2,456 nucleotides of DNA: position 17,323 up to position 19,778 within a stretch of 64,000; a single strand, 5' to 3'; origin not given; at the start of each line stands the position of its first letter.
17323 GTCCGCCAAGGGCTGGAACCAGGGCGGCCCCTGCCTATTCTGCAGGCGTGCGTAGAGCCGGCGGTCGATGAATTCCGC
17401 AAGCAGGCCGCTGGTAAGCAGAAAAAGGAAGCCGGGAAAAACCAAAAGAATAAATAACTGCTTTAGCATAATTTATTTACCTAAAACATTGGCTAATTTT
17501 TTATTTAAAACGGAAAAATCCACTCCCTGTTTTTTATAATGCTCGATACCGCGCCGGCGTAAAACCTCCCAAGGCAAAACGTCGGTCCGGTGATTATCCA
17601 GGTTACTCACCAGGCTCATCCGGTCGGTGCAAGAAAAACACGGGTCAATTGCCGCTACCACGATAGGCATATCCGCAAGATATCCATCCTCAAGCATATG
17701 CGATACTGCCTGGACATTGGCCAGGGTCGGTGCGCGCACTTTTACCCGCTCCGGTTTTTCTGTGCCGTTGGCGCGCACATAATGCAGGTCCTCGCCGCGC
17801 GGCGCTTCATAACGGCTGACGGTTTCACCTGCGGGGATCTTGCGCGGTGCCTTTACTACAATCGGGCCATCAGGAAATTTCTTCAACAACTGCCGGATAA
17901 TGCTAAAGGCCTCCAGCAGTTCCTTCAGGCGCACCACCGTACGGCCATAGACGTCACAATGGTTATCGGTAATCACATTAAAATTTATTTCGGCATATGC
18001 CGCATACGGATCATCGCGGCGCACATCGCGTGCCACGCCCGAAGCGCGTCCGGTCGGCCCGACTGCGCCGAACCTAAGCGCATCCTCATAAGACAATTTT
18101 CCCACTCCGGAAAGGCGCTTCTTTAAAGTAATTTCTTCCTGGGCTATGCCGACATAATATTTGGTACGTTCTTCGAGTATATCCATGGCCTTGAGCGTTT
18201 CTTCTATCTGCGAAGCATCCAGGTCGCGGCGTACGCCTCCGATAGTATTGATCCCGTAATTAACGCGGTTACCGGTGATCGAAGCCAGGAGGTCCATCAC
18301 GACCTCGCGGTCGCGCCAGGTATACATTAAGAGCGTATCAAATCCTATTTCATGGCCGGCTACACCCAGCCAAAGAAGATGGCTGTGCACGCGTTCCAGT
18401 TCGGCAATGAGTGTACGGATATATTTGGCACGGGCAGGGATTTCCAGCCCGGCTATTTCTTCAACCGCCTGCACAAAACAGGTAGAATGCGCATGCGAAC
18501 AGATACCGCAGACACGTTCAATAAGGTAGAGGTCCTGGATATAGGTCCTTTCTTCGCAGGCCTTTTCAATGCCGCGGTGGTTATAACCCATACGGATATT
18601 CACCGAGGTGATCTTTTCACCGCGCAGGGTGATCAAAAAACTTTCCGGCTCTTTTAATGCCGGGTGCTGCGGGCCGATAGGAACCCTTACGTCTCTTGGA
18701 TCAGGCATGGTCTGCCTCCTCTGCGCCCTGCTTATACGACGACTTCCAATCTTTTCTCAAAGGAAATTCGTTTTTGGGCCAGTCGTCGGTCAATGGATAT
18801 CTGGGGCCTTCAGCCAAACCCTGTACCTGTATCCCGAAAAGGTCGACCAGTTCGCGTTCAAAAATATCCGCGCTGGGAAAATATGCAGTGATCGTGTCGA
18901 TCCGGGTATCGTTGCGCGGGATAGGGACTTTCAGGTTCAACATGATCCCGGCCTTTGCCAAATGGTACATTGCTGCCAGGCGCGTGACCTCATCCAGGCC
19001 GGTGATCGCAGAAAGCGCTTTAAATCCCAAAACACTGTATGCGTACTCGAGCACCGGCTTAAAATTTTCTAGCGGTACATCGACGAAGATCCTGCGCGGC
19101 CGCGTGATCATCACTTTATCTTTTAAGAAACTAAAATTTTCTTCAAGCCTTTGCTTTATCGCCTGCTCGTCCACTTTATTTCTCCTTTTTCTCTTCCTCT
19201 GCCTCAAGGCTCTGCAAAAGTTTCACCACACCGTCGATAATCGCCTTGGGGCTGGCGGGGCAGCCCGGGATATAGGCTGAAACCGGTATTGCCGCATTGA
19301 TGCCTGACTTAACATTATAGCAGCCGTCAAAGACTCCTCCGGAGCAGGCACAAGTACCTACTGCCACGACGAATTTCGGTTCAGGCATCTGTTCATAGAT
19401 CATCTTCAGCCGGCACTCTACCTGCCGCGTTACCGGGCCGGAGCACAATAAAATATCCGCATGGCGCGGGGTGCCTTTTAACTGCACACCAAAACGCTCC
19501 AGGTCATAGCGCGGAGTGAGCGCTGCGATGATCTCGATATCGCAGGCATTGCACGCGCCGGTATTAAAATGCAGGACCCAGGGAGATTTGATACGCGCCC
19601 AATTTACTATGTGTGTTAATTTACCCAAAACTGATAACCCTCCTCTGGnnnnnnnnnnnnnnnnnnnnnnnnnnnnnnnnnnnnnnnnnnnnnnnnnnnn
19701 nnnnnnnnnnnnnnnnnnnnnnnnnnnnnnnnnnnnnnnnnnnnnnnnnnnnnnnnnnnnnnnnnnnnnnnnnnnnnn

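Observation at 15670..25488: Complex-I-like gene set built around a genuine [NiFe] hydrogenase catalytic subunit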

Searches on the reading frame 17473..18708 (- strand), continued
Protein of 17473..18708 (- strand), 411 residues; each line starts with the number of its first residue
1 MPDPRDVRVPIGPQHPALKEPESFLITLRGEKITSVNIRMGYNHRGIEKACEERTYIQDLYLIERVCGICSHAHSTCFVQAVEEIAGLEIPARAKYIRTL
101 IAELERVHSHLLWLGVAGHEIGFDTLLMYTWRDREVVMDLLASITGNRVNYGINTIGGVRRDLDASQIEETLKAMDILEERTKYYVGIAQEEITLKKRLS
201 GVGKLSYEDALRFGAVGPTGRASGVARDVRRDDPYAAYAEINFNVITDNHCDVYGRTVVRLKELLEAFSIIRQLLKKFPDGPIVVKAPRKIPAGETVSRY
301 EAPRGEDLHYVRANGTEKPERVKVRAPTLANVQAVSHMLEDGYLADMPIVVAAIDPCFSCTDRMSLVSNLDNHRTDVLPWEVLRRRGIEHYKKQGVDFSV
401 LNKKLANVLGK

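Call 19: find_related_loci(query=window:17473-18708:-, collection=genome_contigs, flank=10000)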
Query window:17473-18708:- (411 aa) in genome_contigs; peptide patterns used: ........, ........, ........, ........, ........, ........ (x = any residue, [..] = any of these).
599 stretches matched a pattern (row limit reached: there are more); 480 encode a relative of the query (tblastn E <= 1e-3); the best 80 are kept; 80 distinct loci.
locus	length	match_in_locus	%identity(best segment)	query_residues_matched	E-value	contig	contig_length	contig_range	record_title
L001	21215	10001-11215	78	1-405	0e+0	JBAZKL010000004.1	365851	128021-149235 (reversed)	MAG: Candidatus Omnitrophota bacterium isolate SO_2017_LW4_142 scaffold_77_c1_LW137-91_2017, whole genome shotgun sequen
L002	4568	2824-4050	77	1-409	0e+0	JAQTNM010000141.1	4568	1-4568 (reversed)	MAG: Candidatus Omnitrophota bacterium isolate STA_64 NODE_49545_length_4568_cov_2.431885_Sandtown_A, whole genome shotg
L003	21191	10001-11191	77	6-402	0e+0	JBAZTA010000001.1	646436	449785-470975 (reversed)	MAG: Candidatus Omnitrophota bacterium isolate SO_2017_GW1_19 NODE_65_length_646436_cov_2.090577_OW334_2017, whole genom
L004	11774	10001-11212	75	1-405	0e+0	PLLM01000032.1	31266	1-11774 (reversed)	MAG: Phycisphaerales bacterium isolate fen_1362 73.20120800_E3X.35_contig_4530, whole genome shotgun sequence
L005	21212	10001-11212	75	1-405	0e+0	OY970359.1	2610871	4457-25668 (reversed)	MAG: uncultured Phycisphaerales bacterium isolate MFD01231.bin.c.4 genome assembly, chromosome: 1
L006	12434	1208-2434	74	1-409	0e+0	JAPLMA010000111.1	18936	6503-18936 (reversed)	MAG: Candidatus Omnitrophota bacterium isolate LacPavin_0920_WC70_MAG_40_20 LacPavin_0920_WC70_scaffold_1123236, whole g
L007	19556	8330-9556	75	1-409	0e+0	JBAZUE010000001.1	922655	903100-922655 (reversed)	MAG: Candidatus Omnitrophota bacterium isolate SO_2017_GW1_22 NODE_22_length_922655_cov_1.522083_OW334_2017, whole genom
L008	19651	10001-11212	74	1-405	0e+0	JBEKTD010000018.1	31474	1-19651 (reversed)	MAG: Sedimentisphaerales bacterium isolate SPRUCE 54 SPRUCE_54_18, whole genome shotgun sequence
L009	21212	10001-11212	75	1-405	0e+0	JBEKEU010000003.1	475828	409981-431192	MAG: Sedimentisphaerales bacterium isolate SPRUCE 213 SPRUCE_213_3, whole genome shotgun sequence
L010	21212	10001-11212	74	1-405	0e+0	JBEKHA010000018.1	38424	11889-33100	MAG: Sedimentisphaerales bacterium isolate SPRUCE 266 SPRUCE_266_18, whole genome shotgun sequence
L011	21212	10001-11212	77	1-405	0e+0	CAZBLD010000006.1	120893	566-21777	MAG TPA_asm: uncultured Planctomycetaceae bacterium isolate binchicken_co376_317 genome assembly, contig: NODE_74_length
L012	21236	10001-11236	75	1-411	0e+0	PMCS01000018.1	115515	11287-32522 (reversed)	MAG: Candidatus Omnitrophota bacterium isolate fen_1318 73.20120700_E3M.124_contig_772, whole genome shotgun sequence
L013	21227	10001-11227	76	1-409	0e+0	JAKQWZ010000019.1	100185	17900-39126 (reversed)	MAG: Candidatus Omnitrophota bacterium isolate USST_metabat.37 k141_892167, whole genome shotgun sequence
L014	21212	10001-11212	74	1-405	0e+0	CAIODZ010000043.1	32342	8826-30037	MAG: uncultured Phycisphaerales bacterium isolate A3_bin-117 genome assembly, contig: bin-117:43/70, whole genome shotgu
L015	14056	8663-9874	75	6-409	0e+0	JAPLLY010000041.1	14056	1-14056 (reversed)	MAG: Candidatus Omnitrophota bacterium isolate LacPavin_0419_WC90_MAG_41_16 LacPavin_0419_WC90_scaffold_409480, whole ge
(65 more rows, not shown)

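Call 82: search_protein_representatives(protein=window:17473-18708:-)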
Query: 411 residues. Proteins with E-value up to 0.001 (for the whole library): 9672; up to 1e-10: 4779; up to 1e-30: 1007. The best 150 are listed.
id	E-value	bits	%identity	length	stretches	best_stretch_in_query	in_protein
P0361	3.4e-168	576.2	62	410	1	7-400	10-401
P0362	7.8e-142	489.4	55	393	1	6-394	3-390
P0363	1.2e-133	462.5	51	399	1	4-393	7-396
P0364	5.1e-129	447.2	54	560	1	7-371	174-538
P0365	5.8e-122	424.0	52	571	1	9-367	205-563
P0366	5.7e-121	420.7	56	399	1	8-369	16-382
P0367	3.3e-115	401.7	49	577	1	9-393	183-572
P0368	4.9e-115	401.2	50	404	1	9-386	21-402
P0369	7.0e-115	400.7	50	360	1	7-363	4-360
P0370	2.6e-114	398.8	48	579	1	3-384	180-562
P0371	4.3e-114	398.1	47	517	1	7-363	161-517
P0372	8.9e-109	380.6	50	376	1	9-369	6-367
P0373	2.3e-108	379.2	56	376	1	5-300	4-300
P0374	1.9e-106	372.9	46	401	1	8-384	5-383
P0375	5.9e-106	371.3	60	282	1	128-399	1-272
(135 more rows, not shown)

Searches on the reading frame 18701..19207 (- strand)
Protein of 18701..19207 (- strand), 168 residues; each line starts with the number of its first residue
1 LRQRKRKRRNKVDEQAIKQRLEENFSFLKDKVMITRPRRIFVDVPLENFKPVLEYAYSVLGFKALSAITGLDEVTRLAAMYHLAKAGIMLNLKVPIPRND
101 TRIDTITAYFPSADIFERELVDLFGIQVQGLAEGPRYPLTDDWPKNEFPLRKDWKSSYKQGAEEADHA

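Call 4: search_protein_families(library=pfam, proteins=[window:18701-19207:-], max_evalue=0.01)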
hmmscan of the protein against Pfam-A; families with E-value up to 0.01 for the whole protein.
window:18701-19207:- (168 aa): 1 family
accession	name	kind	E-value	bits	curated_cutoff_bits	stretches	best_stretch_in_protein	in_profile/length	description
PF00329.25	Complex1_30kDa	-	2.6e-22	80.1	22.5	1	43-158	2-122/124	Respiratory-chain NADH dehydrogenase, 30 Kd subunit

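Call 6: search_protein_families(library=ncbifam, proteins=[window:18701-19207:-], max_evalue=0.001)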
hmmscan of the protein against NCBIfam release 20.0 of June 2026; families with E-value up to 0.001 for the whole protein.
window:18701-19207:- (168 aa): 17 families
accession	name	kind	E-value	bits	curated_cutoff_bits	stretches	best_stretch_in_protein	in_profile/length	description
TIGR01961.1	NuoC_fam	subfamily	5.3e-15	56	122.45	1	48-155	9-119/122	NADH (or F420H2) dehydrogenase, subunit C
NF040611.1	F420_dehyd_FpoC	exception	4.8e-14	52.6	220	1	15-161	4-153/158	F420H2 dehydrogenase subunit FpoC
NF004735.0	PRK06074.2-2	equivalog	4.9e-13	49.3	176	1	15-160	4-152/158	NADH-quinone oxidoreductase subunit C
NF004737.0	PRK06074.2-4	equivalog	1.7e-12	47.6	144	1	60-160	33-130/150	NADH-quinone oxidoreductase subunit C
NF005832.0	PRK07735.1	equivalog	2.3e-11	43.6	431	1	60-155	329-424/430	NADH-quinone oxidoreductase subunit C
NF005856.0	PRK07785.1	equivalog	6.7e-11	42.5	224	1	72-154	140-222/246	NADH-quinone oxidoreductase subunit C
NF008728.0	PRK11742.1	equivalog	1.2e-10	40.4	840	1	15-156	22-174/598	NADH-quinone oxidoreductase subunit C/D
NF009141.0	PRK12494.1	equivalog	1.7e-10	41.1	175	1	54-154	57-163/175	NAD(P)H-quinone oxidoreductase subunit J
NF009808.0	PRK13292.1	equivalog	3.2e-10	38.5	1156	1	66-156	277-375/791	NADH-quinone oxidoreductase subunit B/C/D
NF004733.0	PRK06074.1-5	equivalog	9.5e-09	35.2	225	1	50-154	41-149/203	NADH-quinone oxidoreductase subunit C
NF004738.0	PRK06074.2-5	equivalog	4.6e-08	32.9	198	1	13-155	6-150/174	NADH-quinone oxidoreductase subunit C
NF004736.0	PRK06074.2-3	equivalog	6.7e-08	32.4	239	1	15-155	19-158/183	NADH-quinone oxidoreductase subunit C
NF004734.0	PRK06074.2-1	equivalog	1.3e-07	31.7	169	1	28-155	16-150/164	NADH-quinone oxidoreductase subunit C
NF006304.0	PRK08491.1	equivalog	5.2e-07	29.5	228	1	56-154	79-174/263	NADH-quinone oxidoreductase subunit C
NF004732.0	PRK06074.1-4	equivalog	0.00011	22.1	376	0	103-154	146-195/250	NADH-quinone oxidoreductase subunit C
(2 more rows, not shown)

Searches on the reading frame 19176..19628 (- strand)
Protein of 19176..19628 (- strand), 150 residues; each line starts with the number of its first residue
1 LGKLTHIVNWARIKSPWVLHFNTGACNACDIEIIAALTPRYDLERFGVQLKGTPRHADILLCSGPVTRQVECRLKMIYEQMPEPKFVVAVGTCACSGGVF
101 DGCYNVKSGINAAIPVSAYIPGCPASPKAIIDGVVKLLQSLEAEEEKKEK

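Call 4: search_protein_families(library=pfam, proteins=[window:19176-19628:-], max_evalue=0.01)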
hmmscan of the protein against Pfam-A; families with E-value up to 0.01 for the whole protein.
window:19176-19628:- (150 aa): 1 family
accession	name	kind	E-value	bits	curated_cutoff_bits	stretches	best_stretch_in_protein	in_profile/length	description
PF01058.29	Oxidored_q6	-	1.1e-30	106.5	27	1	26-137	1-128/128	NADH ubiquinone oxidoreductase, 20 Kd subunit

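Call 6: search_protein_families(library=ncbifam, proteins=[window:19176-19628:-], max_evalue=0.001)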
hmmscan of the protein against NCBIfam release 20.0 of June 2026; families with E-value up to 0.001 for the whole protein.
window:19176-19628:- (150 aa): 14 families
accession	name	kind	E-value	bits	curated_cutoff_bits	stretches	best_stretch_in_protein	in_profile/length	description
NF005012.1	PRK06411.1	subfamily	3.6e-46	156.7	116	1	3-147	23-164/166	NADH-quinone oxidoreductase subunit NuoB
TIGR01957.1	nuoB_fam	subfamily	9.6e-43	145.6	142.7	1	2-142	5-143/145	NADH-quinone oxidoreductase subunit B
NF011395.0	PRK14820.1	equivalog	3e-40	137.9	263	1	3-145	22-161/180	NADH-quinone oxidoreductase subunit B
NF011391.0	PRK14816.1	equivalog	2.9e-39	134.7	283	1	2-141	40-177/196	NADH-quinone oxidoreductase subunit B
NF009808.0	PRK13292.1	equivalog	5.6e-39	133.6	1156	1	3-146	14-154/791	NADH-quinone oxidoreductase subunit B/C/D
NF011394.0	PRK14819.1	equivalog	2e-38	132.4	312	1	4-144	21-159/264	NADH-quinone oxidoreductase subunit B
NF011393.0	PRK14818.1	equivalog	1.1e-37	129.3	255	1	3-145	20-159/173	NADH dehydrogenase subunit B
NF011390.0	PRK14815.1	equivalog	6.8e-36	123.3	281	1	3-148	22-164/183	NADH dehydrogenase subunit B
NF011388.0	PRK14813.1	equivalog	1e-35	123.3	294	1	5-142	19-154/189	NADH dehydrogenase subunit B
NF011389.0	PRK14814.1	equivalog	7.8e-34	117.1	285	1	2-143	21-159/186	NADH dehydrogenase subunit B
NF011392.0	PRK14817.1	equivalog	7e-32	110.6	271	1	8-144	30-163/182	NADH-quinone oxidoreductase subunit B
TIGR03294.1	FrhG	equivalog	6.5e-08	32.6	245.5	1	56-140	50-143/228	coenzyme F420 hydrogenase subunit gamma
NF045875.1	F420_non_VhuG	exception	3.6e-05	23.2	450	0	51-99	48-93/286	F420-non-reducing hydrogenase subunit VhuG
NF045520.1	H2_NiFeSe_small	exception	0.00059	19.3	470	0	76-144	136-212/314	NiFeSe hydrogenase small subunit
